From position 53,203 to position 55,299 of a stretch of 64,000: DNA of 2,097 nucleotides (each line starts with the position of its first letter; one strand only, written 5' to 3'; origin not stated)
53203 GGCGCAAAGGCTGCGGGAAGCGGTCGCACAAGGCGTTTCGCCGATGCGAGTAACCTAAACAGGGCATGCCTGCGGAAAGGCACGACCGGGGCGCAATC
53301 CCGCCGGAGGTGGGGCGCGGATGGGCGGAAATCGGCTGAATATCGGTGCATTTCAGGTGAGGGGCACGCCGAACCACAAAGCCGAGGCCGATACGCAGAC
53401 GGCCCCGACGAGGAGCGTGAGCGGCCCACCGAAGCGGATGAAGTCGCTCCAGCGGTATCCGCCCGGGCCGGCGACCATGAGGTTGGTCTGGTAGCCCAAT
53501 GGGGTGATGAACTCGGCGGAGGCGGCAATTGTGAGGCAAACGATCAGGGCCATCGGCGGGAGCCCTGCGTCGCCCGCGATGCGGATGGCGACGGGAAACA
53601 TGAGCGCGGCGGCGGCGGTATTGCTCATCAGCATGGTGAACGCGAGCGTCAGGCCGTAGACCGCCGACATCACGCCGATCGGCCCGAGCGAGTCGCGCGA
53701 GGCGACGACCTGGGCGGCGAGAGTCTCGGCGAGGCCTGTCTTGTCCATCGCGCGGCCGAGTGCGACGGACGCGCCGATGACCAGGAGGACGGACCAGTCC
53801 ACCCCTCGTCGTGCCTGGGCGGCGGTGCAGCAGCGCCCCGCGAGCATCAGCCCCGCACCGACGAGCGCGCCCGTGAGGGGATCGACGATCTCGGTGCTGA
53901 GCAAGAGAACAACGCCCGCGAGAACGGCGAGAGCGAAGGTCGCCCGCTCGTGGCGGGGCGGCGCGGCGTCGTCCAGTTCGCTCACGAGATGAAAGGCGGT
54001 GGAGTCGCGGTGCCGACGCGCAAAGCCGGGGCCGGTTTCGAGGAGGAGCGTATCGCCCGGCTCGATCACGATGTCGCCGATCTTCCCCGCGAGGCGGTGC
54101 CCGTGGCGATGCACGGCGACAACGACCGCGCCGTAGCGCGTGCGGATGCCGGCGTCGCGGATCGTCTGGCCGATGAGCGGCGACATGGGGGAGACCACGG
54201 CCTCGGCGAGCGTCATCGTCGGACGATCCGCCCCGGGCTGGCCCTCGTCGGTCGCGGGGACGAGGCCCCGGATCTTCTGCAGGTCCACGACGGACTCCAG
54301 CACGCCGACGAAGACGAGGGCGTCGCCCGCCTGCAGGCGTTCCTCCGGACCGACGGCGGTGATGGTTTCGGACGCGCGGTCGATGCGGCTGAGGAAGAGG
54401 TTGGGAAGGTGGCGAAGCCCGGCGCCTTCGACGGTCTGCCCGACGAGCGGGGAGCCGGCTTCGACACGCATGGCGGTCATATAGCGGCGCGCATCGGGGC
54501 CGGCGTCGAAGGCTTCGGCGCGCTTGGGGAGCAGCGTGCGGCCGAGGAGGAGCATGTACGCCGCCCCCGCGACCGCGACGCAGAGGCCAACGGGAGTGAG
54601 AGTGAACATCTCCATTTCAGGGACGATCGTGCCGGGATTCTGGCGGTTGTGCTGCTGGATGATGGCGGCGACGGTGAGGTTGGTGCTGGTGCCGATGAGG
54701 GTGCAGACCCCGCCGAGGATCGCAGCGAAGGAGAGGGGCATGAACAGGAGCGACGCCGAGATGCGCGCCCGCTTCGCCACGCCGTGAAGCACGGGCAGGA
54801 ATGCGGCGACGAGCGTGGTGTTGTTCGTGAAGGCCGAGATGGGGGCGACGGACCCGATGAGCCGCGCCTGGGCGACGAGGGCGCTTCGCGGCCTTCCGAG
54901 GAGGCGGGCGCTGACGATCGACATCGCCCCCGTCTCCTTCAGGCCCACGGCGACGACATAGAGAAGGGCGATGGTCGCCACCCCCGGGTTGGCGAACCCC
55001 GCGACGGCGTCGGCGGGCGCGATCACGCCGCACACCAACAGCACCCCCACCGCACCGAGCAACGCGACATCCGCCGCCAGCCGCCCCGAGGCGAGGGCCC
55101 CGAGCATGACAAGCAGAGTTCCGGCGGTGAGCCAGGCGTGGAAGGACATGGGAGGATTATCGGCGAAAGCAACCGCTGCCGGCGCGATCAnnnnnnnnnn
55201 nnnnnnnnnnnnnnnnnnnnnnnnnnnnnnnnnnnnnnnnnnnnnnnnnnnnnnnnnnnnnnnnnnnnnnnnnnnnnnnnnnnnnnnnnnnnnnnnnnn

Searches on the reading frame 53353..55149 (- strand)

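Call 22: search_protein_families(library=pfam, proteins=[window:53353-55149:-], max_evalue=0.001)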
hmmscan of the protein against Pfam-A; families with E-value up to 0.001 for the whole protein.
window:53353-55149:- (598 aa): 3 families
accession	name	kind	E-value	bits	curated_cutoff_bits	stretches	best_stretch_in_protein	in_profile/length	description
PF03600.22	CitMHS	-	1.7e-67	228.3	31.9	2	23-536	8-332/336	Citrate transporter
PF02080.26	TrkA_C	-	4.5e-23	81.4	27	2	314-371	1-57/71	TrkA-C domain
PF00939.25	Na_sulph_symp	-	4.5e-15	56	27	1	401-593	269-466/472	Sodium:sulfate symporter transmembrane region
